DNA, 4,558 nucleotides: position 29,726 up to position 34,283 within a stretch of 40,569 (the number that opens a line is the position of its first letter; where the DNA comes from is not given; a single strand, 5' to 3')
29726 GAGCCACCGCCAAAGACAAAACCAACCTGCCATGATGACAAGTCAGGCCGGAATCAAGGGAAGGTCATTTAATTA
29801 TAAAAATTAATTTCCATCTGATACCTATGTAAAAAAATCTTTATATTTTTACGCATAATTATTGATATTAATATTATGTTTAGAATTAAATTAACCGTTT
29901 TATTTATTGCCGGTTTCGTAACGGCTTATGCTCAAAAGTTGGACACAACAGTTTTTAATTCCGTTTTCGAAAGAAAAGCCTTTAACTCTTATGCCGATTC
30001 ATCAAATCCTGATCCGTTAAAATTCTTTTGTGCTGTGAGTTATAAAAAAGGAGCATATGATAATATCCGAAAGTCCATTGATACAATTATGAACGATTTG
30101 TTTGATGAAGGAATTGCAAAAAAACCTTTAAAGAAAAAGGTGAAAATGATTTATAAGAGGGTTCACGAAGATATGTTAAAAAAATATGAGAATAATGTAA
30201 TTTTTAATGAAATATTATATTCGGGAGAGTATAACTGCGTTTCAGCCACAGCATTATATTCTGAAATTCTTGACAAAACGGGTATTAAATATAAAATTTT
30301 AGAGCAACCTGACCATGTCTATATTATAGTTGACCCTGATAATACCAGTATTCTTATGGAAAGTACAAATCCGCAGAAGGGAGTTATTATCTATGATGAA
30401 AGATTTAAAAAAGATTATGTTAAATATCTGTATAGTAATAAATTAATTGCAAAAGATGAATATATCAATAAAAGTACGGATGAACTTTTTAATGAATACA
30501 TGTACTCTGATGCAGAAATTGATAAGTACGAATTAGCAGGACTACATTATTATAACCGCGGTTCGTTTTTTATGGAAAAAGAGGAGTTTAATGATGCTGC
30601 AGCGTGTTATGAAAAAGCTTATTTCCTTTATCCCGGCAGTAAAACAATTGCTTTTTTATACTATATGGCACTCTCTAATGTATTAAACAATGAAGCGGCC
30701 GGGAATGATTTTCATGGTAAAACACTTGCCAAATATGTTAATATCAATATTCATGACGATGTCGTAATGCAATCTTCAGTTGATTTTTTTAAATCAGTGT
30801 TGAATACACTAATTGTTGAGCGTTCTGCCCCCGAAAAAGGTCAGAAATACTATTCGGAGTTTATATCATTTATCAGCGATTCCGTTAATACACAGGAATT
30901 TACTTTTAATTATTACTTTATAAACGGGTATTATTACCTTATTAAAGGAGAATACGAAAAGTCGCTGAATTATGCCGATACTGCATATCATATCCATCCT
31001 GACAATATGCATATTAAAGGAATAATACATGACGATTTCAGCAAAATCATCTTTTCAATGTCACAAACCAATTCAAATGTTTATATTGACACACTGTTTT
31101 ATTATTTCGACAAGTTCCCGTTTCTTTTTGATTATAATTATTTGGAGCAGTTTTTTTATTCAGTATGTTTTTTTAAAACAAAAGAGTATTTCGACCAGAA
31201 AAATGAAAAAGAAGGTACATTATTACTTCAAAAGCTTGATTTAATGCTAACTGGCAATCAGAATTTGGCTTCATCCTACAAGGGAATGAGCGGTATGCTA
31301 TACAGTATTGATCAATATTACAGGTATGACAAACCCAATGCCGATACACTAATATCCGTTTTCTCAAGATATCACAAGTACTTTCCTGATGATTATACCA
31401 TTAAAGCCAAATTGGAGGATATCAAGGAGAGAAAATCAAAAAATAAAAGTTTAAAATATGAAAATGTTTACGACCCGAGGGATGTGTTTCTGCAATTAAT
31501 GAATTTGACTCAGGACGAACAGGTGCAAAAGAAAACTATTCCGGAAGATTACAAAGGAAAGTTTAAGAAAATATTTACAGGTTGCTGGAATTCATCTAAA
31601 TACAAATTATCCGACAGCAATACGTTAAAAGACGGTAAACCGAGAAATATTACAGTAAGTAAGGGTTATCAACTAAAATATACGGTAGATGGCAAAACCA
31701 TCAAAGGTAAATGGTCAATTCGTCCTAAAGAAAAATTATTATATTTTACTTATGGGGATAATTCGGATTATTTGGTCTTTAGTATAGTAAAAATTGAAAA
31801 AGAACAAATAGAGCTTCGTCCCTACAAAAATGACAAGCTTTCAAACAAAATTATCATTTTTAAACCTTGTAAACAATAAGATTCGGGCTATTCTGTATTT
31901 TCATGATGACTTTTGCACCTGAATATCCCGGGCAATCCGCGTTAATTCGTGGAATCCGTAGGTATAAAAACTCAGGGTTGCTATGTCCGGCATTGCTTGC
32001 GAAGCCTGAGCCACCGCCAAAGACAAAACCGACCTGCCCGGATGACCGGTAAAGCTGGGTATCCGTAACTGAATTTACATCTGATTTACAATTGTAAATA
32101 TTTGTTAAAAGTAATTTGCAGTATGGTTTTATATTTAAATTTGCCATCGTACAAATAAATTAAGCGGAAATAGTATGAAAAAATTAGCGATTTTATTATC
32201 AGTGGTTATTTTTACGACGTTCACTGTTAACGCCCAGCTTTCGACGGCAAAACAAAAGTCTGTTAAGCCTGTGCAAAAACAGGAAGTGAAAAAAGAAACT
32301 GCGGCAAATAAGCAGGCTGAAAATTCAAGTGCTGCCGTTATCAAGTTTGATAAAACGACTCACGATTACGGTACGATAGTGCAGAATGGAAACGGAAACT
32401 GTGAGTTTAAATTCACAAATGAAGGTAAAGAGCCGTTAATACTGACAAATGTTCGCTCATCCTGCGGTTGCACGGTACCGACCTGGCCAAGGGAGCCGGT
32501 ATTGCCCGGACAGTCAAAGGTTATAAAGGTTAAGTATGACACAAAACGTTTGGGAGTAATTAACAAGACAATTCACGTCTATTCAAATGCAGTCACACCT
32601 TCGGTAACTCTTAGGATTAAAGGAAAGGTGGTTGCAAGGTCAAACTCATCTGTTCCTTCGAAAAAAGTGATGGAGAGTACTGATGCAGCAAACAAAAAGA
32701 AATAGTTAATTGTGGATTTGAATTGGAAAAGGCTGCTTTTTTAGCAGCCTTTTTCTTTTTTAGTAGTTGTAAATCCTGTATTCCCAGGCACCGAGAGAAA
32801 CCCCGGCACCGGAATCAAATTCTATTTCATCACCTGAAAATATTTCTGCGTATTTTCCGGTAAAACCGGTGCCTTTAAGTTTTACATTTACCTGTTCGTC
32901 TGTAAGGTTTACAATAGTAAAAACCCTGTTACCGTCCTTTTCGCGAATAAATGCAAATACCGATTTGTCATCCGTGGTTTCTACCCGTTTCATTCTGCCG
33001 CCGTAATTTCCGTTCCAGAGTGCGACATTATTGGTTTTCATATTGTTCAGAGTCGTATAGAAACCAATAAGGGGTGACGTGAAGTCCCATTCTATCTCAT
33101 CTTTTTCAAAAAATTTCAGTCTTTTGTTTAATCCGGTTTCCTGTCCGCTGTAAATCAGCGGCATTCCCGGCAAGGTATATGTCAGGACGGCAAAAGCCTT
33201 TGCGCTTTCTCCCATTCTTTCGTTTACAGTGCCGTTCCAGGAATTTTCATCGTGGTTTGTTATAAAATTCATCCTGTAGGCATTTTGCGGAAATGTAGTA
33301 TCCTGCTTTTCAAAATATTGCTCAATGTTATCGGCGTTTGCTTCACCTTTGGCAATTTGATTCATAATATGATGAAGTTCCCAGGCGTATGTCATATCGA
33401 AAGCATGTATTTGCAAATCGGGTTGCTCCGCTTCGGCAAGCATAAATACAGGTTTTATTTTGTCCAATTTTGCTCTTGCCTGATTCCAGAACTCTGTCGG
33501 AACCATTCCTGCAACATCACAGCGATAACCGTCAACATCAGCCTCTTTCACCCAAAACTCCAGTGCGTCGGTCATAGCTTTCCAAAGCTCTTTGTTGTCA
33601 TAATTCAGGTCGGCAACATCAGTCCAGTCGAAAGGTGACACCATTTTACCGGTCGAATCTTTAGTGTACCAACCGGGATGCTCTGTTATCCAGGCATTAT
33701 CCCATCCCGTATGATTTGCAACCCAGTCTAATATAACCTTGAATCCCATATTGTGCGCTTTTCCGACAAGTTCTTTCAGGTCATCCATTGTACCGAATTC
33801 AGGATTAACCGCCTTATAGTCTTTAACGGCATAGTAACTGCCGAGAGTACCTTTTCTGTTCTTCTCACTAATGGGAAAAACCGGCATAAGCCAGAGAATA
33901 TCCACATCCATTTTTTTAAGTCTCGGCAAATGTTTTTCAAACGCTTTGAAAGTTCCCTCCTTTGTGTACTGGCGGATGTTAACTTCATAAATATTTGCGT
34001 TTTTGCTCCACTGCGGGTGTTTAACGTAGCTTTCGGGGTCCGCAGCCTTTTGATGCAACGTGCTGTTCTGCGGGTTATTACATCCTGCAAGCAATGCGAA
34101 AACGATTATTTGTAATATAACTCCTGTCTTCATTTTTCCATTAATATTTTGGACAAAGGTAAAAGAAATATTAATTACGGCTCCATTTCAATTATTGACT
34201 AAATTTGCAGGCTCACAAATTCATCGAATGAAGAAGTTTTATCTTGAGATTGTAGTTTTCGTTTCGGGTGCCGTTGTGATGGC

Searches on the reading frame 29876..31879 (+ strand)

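Call 9: search_protein_families(library=pfam, proteins=[window:29876-31879:+], max_evalue=0.001)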
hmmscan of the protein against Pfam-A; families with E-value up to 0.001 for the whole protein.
window:29876-31879:+ (667 aa): 1 family
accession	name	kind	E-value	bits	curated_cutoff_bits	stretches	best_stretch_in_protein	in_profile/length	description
PF07719.23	TPR_2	-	8.8e-06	25.9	27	0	225-254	4-33/34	Tetratricopeptide repeat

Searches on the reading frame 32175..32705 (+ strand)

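Call 9: search_protein_families(library=pfam, proteins=[window:32175-32705:+], max_evalue=0.001)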
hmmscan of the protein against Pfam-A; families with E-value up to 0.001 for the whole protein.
window:32175-32705:+ (176 aa): 2 families
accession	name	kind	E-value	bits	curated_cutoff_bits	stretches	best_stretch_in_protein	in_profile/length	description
PF07610.17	DUF1573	-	6e-35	119.6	26.1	1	56-152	1-98/98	Protein of unknown function (DUF1573)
PF22544.2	HYDIN_VesB_CFA65-like_Ig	-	1.3e-15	57.9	25.5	1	54-151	1-100/100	HYDIN/CFA65/VesB-like, Ig-like domain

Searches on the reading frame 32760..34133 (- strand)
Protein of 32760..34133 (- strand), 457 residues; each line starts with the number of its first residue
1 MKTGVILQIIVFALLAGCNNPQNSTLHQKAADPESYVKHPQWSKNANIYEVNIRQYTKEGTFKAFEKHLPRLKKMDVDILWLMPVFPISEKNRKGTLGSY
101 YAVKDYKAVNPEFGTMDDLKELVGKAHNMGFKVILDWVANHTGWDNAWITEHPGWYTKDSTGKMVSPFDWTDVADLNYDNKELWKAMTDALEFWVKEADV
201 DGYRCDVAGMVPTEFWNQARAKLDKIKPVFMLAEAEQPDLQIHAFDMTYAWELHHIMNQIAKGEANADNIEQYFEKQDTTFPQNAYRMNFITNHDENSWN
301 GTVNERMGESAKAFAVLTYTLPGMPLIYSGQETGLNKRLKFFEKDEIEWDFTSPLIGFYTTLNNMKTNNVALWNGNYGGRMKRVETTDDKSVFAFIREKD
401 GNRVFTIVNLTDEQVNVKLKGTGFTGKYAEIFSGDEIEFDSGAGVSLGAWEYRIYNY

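Call 9: search_protein_families(library=pfam, proteins=[window:32760-34133:-], max_evalue=0.001)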
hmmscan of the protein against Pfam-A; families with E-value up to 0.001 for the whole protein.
window:32760-34133:- (457 aa): 6 families
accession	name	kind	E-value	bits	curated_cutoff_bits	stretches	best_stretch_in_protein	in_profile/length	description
PF00128.31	Alpha-amylase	-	7.9e-41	141.2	22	1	59-338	15-359/446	Alpha amylase, catalytic domain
PF16657.11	Malt_amylase_C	-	1.2e-07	32.1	27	1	384-454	6-75/75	Maltogenic Amylase, C-terminal domain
PF14871.12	GHL6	-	6.1e-06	26.9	35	1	99-203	28-128/132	Hypothetical glycosyl hydrolase 6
PF02806.24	Alpha-amylase_C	-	6.6e-06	26.8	21.2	1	388-441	7-60/95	Alpha amylase, C-terminal all-beta domain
PF23915.1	SusG_C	-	2e-05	25.2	27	1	392-451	1-59/62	Alpha-amylase SusG C-terminal domain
PF14701.12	hDGE_amylase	-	7.8e-05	22.4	27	1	60-154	19-115/439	Glycogen debranching enzyme, glucanotransferase domain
